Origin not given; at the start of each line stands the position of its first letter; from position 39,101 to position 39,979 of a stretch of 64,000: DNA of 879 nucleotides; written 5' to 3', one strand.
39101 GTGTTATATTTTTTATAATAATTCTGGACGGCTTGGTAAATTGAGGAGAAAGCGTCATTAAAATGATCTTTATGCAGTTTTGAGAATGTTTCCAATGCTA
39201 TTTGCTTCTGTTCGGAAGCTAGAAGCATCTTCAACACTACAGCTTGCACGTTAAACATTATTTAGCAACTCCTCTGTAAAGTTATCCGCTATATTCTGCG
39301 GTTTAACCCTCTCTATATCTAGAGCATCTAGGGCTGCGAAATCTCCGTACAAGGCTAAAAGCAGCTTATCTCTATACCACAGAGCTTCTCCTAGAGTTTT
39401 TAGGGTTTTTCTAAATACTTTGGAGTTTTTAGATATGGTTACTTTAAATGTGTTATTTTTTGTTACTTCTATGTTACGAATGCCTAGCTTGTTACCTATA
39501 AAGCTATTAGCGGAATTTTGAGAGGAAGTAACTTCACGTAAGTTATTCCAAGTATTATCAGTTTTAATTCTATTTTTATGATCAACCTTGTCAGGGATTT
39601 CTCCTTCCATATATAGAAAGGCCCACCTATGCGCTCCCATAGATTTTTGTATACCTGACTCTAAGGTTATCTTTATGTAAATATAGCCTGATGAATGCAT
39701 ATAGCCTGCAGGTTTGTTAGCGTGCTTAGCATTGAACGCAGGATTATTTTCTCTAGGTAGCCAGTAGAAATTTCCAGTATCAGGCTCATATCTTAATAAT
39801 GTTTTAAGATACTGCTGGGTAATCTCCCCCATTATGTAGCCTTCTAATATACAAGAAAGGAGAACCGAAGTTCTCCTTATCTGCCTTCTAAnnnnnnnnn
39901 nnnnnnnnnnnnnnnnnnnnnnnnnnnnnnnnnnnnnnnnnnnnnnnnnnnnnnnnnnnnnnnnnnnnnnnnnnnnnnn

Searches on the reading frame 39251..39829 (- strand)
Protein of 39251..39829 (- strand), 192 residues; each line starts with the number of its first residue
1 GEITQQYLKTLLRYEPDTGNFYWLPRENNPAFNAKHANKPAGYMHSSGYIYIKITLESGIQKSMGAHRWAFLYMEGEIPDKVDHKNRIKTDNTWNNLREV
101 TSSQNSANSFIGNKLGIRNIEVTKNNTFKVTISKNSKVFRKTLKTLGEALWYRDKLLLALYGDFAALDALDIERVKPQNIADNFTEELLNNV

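Call 56: search_protein_families(library=pfam, proteins=[window:39251-39829:-], max_evalue=0.01)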
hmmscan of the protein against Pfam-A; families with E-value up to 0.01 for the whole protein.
window:39251-39829:- (192 aa): 1 family
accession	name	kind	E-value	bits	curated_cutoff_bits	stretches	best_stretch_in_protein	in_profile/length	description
PF13392.12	HNH_3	-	5.4e-14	52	24.8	1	65-106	2-45/46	HNH endonuclease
